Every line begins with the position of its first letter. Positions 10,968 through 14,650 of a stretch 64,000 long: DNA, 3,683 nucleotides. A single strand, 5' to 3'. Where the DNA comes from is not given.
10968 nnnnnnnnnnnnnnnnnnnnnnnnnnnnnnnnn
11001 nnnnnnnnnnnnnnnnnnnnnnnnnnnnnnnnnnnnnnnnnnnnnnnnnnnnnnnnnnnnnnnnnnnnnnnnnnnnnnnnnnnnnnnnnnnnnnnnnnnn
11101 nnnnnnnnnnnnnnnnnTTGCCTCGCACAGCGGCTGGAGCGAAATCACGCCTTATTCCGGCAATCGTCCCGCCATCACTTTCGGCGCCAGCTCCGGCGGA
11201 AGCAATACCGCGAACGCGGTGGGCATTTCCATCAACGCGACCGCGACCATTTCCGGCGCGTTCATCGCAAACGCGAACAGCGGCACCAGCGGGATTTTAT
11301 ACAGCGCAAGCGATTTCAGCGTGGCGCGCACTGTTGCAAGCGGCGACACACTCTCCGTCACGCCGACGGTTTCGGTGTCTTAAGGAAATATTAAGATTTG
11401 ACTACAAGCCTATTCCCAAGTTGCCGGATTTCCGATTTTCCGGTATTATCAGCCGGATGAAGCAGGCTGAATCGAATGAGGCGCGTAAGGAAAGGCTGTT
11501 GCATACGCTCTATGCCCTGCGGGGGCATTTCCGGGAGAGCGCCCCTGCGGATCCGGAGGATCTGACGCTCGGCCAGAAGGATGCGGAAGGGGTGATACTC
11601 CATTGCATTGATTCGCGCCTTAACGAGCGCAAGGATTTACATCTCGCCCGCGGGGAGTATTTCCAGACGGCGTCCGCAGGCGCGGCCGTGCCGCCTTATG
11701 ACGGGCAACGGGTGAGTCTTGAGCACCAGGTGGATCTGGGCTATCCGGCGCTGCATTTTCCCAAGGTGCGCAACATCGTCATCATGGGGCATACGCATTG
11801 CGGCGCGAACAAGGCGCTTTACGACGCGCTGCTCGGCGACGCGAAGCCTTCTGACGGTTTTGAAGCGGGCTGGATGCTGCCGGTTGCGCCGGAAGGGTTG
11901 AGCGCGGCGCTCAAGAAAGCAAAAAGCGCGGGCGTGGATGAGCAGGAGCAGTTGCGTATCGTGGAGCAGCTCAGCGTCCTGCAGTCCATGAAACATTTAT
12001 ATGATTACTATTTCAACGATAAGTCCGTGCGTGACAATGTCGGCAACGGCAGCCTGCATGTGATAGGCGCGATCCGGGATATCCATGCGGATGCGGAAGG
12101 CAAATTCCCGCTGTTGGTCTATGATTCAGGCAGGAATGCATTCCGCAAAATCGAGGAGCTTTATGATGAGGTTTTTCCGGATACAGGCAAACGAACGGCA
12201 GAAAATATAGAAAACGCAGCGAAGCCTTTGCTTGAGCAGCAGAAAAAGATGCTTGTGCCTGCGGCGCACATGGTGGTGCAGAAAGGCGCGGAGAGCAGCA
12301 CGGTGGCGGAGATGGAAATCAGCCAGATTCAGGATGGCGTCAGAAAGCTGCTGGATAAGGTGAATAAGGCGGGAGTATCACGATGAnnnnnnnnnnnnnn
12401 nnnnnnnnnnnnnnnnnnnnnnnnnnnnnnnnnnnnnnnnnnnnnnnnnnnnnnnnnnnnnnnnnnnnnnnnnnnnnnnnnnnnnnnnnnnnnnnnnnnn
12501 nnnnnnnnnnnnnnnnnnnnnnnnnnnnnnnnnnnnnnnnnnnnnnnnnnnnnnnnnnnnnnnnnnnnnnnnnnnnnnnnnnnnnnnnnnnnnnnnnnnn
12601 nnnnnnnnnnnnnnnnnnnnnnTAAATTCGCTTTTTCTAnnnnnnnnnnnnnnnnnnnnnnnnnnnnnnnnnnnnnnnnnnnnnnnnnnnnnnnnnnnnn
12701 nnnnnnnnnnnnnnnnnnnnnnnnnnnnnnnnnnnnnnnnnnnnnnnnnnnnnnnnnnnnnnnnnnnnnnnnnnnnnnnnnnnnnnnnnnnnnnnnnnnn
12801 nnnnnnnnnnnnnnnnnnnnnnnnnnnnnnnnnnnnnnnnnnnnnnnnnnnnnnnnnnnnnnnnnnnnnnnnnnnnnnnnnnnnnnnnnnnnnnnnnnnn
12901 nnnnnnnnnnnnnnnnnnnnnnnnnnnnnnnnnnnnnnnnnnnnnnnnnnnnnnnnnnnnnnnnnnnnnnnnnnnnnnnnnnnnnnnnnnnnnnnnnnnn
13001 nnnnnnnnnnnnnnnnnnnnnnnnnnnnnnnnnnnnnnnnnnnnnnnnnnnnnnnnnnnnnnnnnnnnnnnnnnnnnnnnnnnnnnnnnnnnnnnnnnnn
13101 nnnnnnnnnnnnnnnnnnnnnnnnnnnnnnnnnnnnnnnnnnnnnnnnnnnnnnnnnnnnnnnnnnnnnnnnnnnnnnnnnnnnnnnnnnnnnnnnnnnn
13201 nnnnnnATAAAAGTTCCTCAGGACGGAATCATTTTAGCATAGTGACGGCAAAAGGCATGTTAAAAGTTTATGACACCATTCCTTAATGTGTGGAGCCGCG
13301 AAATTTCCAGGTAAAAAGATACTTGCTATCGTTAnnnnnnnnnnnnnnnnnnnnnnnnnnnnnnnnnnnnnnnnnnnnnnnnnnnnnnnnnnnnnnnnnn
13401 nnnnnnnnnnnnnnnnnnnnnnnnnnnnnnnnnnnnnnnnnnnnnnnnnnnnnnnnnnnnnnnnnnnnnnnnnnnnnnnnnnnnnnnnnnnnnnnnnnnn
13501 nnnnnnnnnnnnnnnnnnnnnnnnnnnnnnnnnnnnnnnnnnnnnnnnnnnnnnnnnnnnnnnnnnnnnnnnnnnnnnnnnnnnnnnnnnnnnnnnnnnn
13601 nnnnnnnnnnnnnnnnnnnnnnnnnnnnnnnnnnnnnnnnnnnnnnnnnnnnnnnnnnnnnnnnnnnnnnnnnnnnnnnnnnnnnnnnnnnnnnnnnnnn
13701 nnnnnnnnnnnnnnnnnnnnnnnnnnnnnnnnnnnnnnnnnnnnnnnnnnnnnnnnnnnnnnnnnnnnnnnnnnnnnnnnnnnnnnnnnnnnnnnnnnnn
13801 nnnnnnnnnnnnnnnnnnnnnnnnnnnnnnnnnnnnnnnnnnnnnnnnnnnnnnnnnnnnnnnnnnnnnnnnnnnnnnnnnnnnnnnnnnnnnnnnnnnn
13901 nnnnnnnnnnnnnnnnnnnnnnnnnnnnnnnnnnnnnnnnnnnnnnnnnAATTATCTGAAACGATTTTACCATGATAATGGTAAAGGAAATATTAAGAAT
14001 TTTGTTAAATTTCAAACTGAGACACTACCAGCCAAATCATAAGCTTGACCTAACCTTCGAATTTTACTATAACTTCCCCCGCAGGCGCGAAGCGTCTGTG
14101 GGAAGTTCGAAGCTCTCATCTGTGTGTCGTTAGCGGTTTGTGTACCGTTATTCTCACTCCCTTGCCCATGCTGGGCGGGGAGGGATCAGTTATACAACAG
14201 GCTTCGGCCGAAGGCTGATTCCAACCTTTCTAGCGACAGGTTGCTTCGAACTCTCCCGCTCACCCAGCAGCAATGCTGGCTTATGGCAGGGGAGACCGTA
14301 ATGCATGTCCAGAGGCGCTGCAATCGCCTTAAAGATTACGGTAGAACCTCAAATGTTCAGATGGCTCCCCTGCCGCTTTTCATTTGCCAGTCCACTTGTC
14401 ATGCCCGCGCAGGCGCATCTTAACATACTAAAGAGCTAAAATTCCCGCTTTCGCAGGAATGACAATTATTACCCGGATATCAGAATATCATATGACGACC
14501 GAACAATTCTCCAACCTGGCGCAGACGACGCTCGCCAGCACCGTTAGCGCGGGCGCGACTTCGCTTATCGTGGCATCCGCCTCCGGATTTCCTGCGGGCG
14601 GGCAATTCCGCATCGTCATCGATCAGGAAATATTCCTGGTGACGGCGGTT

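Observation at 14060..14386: Structured RNA-like element present in two copies in the prophage, with compensatory changes and GNRA loops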

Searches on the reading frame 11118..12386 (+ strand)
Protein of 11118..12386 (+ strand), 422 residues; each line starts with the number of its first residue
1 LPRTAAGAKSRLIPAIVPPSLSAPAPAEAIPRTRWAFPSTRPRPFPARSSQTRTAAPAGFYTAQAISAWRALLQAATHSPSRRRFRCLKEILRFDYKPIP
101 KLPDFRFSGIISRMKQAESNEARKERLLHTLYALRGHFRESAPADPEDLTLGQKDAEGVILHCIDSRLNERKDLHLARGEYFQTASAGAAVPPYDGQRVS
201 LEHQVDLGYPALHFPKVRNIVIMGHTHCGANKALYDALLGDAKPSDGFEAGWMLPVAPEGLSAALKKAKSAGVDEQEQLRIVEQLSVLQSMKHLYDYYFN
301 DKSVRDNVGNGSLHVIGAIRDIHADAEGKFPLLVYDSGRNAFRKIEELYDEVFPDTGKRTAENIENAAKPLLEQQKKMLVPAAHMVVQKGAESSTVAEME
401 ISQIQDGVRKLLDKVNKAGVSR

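Call 28: search_protein_families(library=pfam, proteins=[window:11118-12386:+], max_evalue=0.01)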
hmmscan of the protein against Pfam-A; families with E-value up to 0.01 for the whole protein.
window:11118-12386:+ (422 aa): 1 family
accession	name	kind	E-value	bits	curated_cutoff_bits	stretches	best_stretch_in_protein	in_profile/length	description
PF00484.24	Pro_CA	-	9.2e-19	68.7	25.7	1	159-323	2-152/156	Carbonic anhydrase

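Call 29: search_protein_families(library=phrogs, proteins=[window:11118-12386:+], max_evalue=0.001)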
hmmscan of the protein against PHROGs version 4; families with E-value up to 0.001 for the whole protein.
window:11118-12386:+ (422 aa): 0 families

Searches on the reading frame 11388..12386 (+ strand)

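Call 78: search_protein_families(library=ncbifam, proteins=[window:11388-12386:+], max_evalue=0.001)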
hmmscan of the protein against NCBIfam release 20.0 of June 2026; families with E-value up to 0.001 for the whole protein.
window:11388-12386:+ (332 aa): 1 family
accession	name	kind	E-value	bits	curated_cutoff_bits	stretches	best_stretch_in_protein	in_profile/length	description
NF011765.0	PRK15219.1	subfamily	0.00042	19.8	221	0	62-146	87-161/245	carbonic anhydrase family protein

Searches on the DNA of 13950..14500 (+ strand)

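Call 7: search_dna_similar(query=window:14040-14460:+, collection=phages, mode=distant, max_rows=30)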
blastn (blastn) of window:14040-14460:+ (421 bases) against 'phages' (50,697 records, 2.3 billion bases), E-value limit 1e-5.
No match.

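Call 8: search_dna_similar(query=window:14040-14460:+, collection=ecoli_genomes, mode=distant, max_rows=20)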
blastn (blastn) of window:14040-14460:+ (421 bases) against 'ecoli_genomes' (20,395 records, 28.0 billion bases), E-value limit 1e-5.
No match.

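Call 9: search_rna_families(source=window, start=13950, end=14500, threshold=evalue, max_evalue=10, show_alignments=3)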
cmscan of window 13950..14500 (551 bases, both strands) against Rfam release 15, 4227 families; matches with E-value up to 10: 4.
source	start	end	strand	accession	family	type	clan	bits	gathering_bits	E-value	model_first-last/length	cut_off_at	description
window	14173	14269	+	RF02221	sRNA-Xcc1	Gene; sRNA;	-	30.5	53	0.0024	1-87/87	no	sRNA-Xcc1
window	14423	14491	-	RF02748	FtrB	Gene; sRNA;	-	20.7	66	0.66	1-115/115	no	Francisella sRNA B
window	13995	14090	-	RF03026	RT-5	Gene; sRNA;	-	14.2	45.7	6.5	1-104/104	no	RT-5 RNA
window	14376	14474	-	RF01894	PCA3_2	Gene; lncRNA;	-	8.2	100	3.5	313-409/409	no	Prostate cancer antigen RNA 3 conserved region 2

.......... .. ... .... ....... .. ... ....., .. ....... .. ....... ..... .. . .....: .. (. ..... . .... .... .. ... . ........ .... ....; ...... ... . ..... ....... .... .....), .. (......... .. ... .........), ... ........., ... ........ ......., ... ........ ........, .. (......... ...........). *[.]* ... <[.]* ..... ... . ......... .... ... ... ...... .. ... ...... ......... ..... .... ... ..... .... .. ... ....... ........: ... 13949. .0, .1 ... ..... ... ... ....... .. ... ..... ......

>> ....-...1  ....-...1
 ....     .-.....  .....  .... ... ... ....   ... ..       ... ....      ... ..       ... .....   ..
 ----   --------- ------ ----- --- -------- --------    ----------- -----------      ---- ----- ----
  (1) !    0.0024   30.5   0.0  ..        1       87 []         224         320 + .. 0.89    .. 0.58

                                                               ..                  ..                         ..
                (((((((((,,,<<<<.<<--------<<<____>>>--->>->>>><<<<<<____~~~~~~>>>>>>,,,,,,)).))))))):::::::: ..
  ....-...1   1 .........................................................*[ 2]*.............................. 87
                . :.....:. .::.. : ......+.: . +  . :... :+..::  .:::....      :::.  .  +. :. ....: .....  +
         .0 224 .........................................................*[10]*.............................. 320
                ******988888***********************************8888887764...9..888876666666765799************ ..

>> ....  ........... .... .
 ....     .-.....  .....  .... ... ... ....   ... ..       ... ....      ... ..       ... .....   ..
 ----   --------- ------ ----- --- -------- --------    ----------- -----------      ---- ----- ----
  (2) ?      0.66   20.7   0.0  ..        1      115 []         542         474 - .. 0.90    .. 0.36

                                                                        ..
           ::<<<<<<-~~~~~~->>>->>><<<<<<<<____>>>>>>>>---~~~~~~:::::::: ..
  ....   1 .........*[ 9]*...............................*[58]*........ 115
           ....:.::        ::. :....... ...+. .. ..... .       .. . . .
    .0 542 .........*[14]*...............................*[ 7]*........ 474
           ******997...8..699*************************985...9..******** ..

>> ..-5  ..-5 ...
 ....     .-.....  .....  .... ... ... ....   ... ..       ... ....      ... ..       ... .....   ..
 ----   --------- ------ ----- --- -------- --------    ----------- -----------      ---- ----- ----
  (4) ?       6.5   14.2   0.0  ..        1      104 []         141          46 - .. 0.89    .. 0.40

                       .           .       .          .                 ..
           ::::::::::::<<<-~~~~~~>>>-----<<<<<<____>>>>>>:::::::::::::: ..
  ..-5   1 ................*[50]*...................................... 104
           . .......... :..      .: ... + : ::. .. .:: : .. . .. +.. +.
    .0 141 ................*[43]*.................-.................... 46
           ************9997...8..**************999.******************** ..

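Call 76: search_dna_similar(query=window:14040-14460:+, collection=plasmids, mode=distant, max_rows=25, max_evalue=0.001)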
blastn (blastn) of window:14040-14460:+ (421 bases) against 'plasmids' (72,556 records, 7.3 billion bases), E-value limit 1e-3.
No match.

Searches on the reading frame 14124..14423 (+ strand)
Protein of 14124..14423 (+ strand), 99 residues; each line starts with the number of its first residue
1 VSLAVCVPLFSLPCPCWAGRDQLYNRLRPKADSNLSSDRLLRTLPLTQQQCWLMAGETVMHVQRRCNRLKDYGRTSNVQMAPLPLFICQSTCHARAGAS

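Call 92: find_homologous_proteins(query=window:14124-14423:+, max_evalue=0.001)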
Query window:14124-14423:+: no candidate shares three 5-residue words with the query. No homologue found.

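Call 93: search_protein_families(library=pfam, proteins=[window:14124-14423:+], max_evalue=1)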
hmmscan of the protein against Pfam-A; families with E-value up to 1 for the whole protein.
window:14124-14423:+ (99 aa): 0 families
